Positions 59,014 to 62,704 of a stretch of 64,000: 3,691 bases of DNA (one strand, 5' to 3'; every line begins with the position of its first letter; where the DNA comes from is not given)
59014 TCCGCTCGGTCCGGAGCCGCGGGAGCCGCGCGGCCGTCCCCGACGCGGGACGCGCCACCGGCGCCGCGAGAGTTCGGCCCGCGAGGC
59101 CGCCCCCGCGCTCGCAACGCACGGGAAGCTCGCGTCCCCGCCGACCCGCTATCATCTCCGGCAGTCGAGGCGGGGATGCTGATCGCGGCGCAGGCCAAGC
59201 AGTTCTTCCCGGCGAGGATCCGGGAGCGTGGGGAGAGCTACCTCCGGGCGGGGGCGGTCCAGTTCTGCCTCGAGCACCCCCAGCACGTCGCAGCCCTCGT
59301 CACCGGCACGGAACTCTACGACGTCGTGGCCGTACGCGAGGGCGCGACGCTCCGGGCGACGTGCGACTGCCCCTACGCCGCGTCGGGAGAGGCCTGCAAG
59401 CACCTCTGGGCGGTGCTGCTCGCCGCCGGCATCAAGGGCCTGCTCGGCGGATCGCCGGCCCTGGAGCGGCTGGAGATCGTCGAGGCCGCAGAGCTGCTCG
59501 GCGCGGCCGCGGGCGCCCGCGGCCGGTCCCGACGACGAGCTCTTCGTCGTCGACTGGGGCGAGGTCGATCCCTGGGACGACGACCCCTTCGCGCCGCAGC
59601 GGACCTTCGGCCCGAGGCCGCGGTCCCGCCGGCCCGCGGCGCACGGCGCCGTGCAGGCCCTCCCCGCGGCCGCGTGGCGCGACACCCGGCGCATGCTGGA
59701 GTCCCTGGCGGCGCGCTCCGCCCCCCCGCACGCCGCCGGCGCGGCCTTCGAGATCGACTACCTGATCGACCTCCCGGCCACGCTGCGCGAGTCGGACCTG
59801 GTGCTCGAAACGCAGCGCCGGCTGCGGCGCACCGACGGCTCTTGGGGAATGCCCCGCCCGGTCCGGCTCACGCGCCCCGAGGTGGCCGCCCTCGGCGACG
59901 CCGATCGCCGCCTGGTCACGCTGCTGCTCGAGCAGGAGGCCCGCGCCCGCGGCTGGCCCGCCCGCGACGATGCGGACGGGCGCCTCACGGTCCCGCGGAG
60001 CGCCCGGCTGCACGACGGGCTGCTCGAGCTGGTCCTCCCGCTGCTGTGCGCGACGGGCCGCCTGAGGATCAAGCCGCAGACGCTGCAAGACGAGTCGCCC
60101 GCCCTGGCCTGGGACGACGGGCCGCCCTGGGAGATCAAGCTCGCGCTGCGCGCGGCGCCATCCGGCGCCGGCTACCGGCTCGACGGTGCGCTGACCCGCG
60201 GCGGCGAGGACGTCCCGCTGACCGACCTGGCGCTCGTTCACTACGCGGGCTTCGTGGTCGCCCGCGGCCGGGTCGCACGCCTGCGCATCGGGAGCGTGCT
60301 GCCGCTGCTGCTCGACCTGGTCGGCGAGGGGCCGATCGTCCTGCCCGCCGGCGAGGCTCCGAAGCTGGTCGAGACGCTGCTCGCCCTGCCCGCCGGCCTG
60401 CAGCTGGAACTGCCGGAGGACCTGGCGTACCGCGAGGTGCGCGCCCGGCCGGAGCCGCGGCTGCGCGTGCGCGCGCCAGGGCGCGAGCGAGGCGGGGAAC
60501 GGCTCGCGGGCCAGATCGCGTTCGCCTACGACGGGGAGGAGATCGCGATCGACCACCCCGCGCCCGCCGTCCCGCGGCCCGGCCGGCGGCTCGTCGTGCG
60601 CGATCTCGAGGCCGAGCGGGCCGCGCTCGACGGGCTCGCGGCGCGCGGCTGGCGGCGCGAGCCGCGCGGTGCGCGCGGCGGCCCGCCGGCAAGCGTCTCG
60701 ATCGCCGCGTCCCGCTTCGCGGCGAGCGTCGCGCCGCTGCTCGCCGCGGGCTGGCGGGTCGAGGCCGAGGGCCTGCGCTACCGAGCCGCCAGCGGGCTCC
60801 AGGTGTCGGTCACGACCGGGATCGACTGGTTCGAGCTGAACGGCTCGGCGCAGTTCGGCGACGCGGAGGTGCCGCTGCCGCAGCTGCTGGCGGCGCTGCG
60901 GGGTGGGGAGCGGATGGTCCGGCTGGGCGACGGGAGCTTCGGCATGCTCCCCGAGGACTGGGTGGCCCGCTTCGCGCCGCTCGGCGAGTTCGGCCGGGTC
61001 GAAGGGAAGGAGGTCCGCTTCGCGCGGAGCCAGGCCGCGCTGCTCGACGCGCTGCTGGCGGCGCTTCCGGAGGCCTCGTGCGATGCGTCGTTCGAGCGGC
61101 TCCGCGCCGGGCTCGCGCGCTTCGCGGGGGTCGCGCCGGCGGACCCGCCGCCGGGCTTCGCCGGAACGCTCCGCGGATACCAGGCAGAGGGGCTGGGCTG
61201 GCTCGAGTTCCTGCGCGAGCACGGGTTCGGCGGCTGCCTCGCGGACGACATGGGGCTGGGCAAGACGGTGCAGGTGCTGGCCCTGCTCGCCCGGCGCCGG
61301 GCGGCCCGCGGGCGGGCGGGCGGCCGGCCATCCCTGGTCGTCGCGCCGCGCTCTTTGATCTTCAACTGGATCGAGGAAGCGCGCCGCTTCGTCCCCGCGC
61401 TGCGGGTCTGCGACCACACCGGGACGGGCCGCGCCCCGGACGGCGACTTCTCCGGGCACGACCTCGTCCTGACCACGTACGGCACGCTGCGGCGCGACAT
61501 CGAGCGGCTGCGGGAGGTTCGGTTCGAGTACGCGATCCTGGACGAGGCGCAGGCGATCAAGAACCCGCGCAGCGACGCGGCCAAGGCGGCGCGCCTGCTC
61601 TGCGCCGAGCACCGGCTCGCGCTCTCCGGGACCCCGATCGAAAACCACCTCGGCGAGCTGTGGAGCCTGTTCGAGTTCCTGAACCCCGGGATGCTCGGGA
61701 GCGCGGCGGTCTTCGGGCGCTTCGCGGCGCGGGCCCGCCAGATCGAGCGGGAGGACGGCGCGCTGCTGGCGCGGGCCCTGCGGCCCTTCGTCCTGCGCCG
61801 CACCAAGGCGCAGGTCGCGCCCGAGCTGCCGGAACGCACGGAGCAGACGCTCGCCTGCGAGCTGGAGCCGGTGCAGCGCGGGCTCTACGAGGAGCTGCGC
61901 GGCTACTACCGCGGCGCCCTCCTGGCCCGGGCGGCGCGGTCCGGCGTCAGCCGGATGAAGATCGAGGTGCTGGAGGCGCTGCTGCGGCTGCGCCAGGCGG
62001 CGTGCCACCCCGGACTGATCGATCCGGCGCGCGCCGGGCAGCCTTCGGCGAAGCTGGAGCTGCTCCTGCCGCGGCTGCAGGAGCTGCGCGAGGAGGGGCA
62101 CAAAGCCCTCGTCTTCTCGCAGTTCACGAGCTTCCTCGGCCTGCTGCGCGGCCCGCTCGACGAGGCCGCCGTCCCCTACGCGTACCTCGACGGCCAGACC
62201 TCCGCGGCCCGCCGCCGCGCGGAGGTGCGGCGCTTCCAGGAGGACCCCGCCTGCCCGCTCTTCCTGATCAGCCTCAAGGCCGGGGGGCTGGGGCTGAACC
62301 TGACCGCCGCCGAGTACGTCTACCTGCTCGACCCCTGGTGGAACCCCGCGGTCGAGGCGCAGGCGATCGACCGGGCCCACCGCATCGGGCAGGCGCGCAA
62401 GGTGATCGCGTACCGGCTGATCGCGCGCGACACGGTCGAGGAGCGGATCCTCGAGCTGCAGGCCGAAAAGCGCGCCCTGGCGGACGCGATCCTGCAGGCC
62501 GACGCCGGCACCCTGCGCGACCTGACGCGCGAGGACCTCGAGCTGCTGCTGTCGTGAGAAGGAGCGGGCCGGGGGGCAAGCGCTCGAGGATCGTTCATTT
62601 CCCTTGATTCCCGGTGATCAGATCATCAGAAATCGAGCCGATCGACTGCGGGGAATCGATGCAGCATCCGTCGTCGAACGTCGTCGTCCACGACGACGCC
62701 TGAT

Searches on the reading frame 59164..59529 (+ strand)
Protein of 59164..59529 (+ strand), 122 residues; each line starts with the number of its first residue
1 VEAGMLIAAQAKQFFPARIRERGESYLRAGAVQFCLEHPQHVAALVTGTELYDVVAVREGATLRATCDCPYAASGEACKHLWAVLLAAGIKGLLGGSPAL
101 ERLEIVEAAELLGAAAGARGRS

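Call 77: search_protein_families(library=pfam, proteins=[window:59164-59529:+], max_evalue=0.001)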
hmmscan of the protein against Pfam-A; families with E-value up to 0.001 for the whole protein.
window:59164-59529:+ (122 aa): 1 family
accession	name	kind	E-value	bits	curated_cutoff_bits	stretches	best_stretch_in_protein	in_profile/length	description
PF04434.22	SWIM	-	4.4e-06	26.5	19.6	1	61-88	9-37/38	SWIM zinc finger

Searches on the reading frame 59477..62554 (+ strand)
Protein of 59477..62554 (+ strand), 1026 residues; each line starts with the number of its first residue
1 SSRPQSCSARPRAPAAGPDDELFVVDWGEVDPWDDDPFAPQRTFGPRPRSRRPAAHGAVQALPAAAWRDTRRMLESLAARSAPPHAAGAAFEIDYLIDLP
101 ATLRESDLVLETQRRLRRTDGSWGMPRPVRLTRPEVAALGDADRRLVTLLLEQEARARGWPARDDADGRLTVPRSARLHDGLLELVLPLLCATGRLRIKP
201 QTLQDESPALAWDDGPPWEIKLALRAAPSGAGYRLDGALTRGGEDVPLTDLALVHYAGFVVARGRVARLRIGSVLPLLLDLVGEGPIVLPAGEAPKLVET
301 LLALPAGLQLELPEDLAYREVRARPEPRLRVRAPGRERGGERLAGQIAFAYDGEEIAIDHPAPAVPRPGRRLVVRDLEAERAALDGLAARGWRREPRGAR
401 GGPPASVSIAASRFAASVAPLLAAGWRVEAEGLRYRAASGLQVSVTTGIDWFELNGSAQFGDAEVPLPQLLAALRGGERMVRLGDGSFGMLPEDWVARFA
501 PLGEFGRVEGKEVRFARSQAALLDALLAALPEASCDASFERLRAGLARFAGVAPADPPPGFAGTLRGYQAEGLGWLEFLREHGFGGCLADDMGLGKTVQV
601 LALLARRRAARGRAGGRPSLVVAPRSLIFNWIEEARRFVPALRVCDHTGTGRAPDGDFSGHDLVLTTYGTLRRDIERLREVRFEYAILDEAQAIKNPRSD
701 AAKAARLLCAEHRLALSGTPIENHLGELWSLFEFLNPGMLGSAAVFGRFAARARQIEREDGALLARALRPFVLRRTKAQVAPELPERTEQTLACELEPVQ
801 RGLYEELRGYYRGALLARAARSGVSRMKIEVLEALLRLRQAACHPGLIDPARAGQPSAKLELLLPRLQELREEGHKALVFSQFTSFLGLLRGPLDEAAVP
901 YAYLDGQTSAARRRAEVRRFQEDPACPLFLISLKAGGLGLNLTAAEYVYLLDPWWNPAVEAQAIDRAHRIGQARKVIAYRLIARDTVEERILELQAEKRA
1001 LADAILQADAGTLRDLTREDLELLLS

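Call 77: search_protein_families(library=pfam, proteins=[window:59477-62554:+], max_evalue=0.001)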
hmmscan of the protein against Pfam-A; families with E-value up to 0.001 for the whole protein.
window:59477-62554:+ (1026 aa): 3 families
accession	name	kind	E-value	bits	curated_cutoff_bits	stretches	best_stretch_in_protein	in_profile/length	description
PF00176.29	SNF2-rel_dom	-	5.3e-62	210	24.9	1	568-847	1-290/290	SNF2-related domain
PF00271.37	Helicase_C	-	2.4e-20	73.2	23.5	1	866-971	9-110/110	Helicase conserved C-terminal domain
PF04851.21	ResIII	-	1.2e-05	25.7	22.5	1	565-721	4-163/164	Type III restriction enzyme, res subunit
